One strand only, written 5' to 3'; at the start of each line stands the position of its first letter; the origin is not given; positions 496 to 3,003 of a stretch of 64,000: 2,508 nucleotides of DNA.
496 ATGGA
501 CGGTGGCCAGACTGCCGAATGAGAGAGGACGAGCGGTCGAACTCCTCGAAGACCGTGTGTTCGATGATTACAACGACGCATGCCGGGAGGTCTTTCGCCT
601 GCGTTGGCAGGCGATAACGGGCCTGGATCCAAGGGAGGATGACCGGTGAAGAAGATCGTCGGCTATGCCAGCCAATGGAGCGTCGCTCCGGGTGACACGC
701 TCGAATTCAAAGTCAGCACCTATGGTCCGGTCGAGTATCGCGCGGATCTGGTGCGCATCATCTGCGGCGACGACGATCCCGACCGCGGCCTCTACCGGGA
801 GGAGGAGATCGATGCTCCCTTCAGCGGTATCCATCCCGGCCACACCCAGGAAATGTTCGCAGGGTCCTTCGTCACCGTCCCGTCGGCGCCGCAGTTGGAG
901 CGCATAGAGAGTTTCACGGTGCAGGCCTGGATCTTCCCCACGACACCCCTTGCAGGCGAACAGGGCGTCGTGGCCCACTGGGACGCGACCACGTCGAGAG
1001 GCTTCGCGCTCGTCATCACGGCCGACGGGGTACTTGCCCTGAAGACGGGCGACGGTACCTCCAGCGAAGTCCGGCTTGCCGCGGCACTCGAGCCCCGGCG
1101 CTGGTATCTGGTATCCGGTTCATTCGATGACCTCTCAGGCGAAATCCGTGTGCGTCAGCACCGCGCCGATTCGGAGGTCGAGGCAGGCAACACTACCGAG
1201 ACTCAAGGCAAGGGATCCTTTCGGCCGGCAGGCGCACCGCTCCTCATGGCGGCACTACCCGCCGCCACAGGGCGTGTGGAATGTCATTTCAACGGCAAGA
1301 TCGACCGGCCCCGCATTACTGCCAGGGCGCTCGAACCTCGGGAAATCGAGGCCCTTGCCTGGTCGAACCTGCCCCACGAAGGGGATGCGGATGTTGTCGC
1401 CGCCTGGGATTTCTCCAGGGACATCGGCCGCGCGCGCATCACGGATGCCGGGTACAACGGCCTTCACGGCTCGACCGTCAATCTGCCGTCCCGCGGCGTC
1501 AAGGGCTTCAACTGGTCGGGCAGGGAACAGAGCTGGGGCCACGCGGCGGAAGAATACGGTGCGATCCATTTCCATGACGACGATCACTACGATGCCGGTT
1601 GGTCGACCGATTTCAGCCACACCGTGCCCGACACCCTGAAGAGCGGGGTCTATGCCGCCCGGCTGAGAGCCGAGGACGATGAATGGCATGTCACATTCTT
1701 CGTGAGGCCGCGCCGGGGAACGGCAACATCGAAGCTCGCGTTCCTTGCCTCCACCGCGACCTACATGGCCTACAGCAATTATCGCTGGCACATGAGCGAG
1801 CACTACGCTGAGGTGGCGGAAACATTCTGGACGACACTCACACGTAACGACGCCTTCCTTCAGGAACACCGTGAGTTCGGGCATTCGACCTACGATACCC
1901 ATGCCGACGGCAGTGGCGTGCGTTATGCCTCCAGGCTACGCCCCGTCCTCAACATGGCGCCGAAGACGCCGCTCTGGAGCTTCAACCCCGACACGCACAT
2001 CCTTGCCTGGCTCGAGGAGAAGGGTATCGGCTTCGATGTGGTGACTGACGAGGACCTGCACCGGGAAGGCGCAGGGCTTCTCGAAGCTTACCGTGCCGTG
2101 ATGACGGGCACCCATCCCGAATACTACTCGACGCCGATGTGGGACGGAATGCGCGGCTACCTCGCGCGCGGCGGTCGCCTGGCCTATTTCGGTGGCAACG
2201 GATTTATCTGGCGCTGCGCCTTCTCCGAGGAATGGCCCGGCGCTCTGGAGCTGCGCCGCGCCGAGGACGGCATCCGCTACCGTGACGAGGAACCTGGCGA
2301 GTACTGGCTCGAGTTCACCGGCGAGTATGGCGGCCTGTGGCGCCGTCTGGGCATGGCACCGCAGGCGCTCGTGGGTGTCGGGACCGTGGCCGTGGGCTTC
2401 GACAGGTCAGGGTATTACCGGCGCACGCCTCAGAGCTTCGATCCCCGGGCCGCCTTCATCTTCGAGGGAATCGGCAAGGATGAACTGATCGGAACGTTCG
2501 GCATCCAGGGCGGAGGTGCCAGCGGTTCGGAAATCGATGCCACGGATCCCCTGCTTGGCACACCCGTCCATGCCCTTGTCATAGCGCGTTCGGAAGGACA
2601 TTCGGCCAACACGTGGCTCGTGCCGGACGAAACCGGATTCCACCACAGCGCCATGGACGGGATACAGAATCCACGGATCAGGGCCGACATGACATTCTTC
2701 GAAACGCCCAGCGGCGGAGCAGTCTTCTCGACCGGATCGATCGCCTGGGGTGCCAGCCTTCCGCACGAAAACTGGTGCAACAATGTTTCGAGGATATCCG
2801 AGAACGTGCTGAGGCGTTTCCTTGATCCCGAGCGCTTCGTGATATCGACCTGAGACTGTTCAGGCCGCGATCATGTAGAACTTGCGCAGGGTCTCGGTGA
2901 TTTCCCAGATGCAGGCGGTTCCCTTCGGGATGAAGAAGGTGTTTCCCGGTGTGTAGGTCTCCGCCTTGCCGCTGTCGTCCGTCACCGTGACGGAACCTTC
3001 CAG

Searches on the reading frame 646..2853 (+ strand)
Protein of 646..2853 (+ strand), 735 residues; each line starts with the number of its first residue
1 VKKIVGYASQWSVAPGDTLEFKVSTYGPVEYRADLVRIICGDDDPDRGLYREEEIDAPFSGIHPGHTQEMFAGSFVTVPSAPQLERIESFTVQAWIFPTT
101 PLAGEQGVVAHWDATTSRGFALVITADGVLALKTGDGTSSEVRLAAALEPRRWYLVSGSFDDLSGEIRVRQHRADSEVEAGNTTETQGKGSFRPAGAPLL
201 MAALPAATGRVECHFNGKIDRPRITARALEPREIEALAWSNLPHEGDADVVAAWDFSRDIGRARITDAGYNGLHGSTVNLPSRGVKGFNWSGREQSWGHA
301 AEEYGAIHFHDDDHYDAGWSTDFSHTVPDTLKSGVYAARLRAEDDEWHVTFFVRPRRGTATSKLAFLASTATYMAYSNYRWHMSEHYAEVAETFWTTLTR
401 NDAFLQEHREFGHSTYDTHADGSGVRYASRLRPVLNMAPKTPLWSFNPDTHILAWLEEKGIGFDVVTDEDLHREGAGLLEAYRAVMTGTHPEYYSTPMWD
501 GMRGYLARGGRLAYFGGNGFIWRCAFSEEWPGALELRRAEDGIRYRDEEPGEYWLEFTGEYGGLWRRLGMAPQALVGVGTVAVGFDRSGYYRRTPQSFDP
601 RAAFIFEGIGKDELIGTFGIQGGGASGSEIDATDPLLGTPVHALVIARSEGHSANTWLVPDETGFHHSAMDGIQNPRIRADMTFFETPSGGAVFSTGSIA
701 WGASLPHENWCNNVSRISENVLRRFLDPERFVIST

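Call 18: search_protein_families(library=pfam, proteins=[window:646-2853:+], max_evalue=0.00001)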
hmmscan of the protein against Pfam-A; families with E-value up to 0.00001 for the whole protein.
window:646-2853:+ (735 aa): 2 families
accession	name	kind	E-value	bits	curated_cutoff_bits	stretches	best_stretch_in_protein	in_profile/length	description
PF20254.3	DMFA2_C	-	1.4e-86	291.8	27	1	283-708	2-370/374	N,N-dimethylformamidase beta subunit-like, C-terminal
PF13385.13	Laminin_G_3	-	2.5e-11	44.4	27.6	1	74-234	5-150/151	Concanavalin A-like lectin/glucanases superfamily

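Call 69: search_solved_structures(query=window:646-2853:+, max_evalue=0.00001, show_alignments=1)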
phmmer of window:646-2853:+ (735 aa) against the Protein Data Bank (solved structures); distinct sequences matched with E-value up to 0.00001: 5.
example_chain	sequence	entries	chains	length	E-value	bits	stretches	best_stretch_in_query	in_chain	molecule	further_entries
8huy_A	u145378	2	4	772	4.1e-148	498.4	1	3-726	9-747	Chains: A,B | N-acetyl-(R)-beta-phenylalanine acylase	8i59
8i5a_A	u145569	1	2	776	4.2e-148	498.4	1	3-726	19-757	N-acetyl-(R)-beta-phenylalanine acylase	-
6lvb_A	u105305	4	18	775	9.7e-142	477.4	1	4-729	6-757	N,N-dimethylformamidase large subunit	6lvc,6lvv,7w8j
6lve_A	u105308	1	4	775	6.7e-141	474.6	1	4-729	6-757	N,N-dimethylformamidase large subunit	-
6lvd_A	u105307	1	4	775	1.7e-140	473.3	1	4-729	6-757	N,N-dimethylformamidase large subunit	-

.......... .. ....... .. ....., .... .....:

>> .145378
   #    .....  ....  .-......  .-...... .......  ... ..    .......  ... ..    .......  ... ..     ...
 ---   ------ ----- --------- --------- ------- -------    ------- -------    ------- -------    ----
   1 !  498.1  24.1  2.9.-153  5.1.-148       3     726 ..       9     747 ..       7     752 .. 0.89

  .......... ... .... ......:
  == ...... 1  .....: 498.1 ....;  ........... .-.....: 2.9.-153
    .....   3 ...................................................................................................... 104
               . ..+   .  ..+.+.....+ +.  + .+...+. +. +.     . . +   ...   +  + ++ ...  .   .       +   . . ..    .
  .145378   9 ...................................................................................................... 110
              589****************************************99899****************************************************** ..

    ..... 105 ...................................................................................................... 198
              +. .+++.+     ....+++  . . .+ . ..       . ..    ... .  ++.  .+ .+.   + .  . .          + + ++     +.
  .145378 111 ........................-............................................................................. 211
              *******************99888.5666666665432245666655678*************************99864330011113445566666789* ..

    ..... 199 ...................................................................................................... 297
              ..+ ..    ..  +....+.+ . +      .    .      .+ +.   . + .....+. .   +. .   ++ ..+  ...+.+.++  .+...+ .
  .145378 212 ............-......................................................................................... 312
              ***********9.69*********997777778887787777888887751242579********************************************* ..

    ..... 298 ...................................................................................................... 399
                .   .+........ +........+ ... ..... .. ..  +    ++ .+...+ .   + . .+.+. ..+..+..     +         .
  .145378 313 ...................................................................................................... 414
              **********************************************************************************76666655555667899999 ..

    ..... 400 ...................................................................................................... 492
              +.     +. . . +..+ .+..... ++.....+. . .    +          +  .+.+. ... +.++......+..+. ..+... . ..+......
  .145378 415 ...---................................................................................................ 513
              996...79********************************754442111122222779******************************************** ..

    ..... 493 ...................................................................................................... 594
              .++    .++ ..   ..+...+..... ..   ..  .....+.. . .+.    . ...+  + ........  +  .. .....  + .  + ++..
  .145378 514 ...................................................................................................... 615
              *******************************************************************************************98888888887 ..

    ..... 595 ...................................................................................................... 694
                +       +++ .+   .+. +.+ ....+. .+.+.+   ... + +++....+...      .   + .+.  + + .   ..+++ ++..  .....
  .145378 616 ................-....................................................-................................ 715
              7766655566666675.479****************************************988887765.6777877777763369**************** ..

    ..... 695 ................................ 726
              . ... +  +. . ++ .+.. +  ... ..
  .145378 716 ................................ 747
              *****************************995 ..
